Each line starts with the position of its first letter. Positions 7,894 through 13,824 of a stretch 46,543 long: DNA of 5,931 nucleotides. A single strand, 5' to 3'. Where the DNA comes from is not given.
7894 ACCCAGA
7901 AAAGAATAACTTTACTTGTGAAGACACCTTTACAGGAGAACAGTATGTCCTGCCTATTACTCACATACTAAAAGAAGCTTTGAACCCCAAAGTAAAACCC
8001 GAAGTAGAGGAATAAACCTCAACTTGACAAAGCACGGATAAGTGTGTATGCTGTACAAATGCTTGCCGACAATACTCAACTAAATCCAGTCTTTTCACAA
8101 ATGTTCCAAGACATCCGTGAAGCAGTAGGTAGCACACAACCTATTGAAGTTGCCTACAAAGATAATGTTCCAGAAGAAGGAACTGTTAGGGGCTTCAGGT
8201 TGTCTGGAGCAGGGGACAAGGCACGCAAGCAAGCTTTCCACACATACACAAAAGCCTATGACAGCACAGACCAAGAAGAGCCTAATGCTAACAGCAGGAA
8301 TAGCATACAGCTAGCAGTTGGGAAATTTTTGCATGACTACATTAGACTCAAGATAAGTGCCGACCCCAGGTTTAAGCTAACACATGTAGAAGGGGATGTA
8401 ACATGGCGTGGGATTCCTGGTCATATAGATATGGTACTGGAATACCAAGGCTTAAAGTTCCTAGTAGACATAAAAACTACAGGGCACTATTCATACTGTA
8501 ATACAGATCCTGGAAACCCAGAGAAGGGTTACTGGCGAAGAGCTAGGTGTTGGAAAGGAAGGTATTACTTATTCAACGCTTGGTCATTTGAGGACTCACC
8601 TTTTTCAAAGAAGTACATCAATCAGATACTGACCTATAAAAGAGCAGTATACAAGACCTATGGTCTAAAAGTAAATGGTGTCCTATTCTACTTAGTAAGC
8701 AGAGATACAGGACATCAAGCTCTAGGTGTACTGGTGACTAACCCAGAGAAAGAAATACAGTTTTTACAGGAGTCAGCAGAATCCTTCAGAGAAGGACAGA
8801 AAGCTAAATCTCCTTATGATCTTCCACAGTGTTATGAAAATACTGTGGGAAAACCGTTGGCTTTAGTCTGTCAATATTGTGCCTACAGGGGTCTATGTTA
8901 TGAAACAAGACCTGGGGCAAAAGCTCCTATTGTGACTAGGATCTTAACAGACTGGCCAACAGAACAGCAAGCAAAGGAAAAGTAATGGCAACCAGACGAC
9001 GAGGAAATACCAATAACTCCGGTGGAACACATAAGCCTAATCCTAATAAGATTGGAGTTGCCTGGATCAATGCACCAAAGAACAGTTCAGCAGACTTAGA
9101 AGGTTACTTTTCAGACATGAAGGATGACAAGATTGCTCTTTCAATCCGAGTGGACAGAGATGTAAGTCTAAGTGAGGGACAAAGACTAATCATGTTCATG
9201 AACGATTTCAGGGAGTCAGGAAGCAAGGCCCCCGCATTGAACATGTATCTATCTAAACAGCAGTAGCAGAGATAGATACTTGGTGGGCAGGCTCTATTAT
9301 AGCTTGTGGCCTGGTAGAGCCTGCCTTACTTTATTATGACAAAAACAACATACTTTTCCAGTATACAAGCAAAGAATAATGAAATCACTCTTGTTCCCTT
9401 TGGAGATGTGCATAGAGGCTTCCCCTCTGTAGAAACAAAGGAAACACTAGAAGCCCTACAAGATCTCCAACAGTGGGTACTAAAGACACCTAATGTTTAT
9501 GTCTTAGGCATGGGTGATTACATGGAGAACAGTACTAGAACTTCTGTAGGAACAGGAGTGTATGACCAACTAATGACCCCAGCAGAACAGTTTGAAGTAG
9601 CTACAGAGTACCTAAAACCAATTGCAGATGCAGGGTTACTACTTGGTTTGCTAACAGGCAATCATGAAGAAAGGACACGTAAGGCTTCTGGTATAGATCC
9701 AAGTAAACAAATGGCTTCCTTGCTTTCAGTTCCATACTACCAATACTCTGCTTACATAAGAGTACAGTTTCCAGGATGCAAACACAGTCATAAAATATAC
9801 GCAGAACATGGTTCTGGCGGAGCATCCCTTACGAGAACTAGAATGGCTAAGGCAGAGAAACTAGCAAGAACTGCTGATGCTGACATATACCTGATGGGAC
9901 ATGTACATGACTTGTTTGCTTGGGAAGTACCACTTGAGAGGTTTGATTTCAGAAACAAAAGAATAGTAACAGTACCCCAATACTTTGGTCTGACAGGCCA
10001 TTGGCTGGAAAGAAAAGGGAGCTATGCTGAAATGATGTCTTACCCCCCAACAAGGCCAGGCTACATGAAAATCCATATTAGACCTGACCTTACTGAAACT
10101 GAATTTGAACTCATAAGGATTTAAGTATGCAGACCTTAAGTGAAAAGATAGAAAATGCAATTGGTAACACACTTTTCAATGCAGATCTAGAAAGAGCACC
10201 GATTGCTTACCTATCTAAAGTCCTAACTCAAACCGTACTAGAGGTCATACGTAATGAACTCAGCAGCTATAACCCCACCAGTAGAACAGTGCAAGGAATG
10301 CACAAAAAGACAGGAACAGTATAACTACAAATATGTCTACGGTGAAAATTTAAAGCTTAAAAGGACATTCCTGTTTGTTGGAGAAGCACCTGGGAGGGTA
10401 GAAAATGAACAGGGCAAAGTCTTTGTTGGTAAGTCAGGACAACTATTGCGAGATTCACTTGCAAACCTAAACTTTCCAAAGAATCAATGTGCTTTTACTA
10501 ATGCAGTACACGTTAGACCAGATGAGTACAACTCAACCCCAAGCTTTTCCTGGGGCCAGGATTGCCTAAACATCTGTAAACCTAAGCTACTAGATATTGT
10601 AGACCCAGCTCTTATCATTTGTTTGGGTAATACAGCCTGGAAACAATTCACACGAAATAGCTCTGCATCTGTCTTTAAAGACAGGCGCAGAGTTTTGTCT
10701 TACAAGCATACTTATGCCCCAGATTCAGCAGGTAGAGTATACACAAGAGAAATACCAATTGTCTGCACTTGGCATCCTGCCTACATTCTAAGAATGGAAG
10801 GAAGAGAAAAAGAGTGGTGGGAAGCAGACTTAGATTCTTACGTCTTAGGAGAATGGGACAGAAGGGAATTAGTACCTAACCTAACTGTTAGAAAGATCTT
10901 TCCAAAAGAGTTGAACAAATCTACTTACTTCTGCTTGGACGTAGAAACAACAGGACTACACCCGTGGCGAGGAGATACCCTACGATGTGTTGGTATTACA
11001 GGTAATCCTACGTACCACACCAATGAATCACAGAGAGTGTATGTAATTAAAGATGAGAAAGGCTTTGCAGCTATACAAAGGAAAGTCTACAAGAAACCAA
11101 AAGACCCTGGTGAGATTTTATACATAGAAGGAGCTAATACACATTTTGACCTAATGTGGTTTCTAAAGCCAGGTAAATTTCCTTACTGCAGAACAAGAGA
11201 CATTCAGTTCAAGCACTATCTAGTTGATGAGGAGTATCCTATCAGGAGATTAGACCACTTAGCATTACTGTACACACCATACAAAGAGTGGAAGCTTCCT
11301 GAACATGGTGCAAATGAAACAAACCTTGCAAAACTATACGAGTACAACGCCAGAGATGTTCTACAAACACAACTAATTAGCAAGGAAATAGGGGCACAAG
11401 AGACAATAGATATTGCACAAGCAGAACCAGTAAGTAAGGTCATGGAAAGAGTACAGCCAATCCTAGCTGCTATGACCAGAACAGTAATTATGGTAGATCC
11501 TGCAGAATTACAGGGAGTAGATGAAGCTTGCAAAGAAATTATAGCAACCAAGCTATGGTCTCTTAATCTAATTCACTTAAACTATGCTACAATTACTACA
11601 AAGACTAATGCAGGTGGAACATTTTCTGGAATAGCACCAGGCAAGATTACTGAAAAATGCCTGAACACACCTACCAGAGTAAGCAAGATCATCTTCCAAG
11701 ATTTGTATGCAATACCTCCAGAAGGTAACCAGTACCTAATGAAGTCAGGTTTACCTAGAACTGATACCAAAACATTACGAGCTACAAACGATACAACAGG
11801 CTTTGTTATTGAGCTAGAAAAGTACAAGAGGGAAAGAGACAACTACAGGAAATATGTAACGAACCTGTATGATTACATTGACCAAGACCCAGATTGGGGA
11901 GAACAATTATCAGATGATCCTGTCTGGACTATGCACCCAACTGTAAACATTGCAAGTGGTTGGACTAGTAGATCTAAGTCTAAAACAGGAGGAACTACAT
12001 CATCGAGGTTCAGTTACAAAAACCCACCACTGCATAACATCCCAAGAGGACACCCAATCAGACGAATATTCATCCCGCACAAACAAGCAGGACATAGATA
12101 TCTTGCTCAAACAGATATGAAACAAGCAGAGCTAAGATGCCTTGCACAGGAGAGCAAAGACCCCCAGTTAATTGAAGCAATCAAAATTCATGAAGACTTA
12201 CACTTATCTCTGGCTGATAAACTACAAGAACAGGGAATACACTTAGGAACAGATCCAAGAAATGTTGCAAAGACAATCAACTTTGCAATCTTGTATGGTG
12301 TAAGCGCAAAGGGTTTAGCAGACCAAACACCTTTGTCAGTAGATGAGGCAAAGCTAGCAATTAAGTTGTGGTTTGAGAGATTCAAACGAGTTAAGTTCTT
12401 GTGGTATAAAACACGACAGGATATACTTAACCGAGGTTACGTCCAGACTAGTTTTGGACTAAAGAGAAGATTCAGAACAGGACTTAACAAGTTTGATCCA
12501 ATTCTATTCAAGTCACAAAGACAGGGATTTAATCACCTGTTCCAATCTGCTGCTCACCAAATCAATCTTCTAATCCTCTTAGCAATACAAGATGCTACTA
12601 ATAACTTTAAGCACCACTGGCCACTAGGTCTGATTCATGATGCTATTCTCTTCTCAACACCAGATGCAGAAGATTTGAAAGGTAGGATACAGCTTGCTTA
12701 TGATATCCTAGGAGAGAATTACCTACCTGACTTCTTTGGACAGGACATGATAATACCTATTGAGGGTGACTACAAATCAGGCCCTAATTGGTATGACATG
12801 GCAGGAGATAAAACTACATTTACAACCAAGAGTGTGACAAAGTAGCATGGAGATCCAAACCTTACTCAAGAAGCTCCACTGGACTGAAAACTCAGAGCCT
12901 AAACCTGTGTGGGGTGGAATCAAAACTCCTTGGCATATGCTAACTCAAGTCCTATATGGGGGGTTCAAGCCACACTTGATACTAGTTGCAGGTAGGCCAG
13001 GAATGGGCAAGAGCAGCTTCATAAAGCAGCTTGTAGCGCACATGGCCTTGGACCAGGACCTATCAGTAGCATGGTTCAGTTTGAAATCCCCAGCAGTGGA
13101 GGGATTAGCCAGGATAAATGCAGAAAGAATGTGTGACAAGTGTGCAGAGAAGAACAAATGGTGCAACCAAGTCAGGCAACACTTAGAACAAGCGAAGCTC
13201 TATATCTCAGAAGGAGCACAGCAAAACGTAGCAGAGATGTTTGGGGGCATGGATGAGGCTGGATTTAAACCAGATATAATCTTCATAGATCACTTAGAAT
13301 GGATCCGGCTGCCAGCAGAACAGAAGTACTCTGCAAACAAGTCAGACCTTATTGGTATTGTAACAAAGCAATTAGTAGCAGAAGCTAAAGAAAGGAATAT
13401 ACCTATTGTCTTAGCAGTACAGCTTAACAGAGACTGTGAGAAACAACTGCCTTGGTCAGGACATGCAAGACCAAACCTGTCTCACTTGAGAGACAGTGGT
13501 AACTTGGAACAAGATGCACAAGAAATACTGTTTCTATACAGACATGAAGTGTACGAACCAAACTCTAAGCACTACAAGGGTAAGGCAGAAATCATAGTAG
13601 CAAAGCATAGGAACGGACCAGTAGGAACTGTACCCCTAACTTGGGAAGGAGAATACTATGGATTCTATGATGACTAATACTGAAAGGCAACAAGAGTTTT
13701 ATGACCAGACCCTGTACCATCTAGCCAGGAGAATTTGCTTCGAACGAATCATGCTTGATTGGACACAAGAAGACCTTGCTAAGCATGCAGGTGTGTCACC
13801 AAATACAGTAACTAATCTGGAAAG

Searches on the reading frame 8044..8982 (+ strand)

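Call 75: search_protein_families(library=pfam, proteins=[window:8044-8982:+], max_evalue=0.001)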
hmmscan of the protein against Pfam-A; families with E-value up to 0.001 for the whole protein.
window:8044-8982:+ (313 aa): 1 family
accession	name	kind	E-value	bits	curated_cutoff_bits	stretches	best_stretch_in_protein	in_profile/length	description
PF12705.13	PDDEXK_1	-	5.5e-05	23.7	22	0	192-285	159-246/247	PD-(D/E)XK nuclease superfamily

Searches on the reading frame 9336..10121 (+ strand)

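Call 75: search_protein_families(library=pfam, proteins=[window:9336-10121:+], max_evalue=0.001)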
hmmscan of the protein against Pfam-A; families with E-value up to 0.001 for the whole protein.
window:9336-10121:+ (262 aa): 1 family
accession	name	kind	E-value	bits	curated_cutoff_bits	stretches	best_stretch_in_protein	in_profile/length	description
PF00149.33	Metallophos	-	5.5e-05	24.1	21.5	1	22-188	6-186/191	Calcineurin-like phosphoesterase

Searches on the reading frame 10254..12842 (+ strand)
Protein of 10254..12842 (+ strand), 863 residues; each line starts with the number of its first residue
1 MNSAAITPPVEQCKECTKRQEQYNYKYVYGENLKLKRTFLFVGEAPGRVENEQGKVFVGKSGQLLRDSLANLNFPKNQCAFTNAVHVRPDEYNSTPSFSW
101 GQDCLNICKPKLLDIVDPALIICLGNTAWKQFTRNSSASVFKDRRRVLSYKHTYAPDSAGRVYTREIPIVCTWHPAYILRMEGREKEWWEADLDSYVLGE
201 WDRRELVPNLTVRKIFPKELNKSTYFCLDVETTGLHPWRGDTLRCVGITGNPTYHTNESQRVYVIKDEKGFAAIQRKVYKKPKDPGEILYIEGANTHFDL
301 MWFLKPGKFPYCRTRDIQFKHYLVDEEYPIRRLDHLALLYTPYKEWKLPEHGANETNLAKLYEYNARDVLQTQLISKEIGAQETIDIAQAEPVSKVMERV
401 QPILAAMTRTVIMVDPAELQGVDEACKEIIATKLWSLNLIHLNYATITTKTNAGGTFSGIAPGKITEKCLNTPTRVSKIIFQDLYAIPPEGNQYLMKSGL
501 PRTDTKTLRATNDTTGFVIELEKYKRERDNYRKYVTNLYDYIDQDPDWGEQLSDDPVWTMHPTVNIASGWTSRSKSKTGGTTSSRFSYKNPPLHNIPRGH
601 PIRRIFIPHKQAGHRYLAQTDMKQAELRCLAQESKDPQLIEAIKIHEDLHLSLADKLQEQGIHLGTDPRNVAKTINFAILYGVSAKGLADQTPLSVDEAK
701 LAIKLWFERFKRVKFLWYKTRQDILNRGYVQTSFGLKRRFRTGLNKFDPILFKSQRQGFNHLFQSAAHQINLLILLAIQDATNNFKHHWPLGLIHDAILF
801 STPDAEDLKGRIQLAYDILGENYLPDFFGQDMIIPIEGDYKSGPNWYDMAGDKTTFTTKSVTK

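Call 75: search_protein_families(library=pfam, proteins=[window:10254-12842:+], max_evalue=0.001)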
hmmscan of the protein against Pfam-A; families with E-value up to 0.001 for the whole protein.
window:10254-12842:+ (863 aa): 2 families
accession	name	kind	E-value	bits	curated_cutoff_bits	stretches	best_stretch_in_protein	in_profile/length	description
PF00476.26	DNA_pol_A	-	1.1e-46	160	34.3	1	469-848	31-381/381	DNA polymerase family A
PF03167.25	UDG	-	9.3e-23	81.3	24.3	1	39-190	10-133/141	Uracil DNA glycosylase superfamily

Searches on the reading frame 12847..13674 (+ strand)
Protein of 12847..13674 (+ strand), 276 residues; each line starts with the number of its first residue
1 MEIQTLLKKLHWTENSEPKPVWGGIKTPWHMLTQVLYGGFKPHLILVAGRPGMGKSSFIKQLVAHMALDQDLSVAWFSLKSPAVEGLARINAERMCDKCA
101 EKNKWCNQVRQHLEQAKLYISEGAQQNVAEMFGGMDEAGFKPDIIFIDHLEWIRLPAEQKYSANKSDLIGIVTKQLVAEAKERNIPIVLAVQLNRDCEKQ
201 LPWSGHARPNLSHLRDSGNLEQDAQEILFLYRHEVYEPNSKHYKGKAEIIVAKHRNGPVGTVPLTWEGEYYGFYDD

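Call 75: search_protein_families(library=pfam, proteins=[window:12847-13674:+], max_evalue=0.001)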
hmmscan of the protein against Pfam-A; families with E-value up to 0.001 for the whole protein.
window:12847-13674:+ (276 aa): 4 families
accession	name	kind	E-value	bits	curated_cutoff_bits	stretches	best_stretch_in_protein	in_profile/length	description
PF03796.21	DnaB_C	-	6.1e-50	170.4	27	1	24-274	1-254/255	DnaB-like helicase C terminal domain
PF00004.35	AAA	-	4.3e-06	27.6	21.2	1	45-191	1-108/131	ATPase family associated with various cellular activities (AAA)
PF13191.12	AAA_16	-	0.00014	22.8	32.6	1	41-154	23-145/167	AAA ATPase domain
PF13481.12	AAA_25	-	0.00051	20.2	27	1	34-113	24-98/195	AAA domain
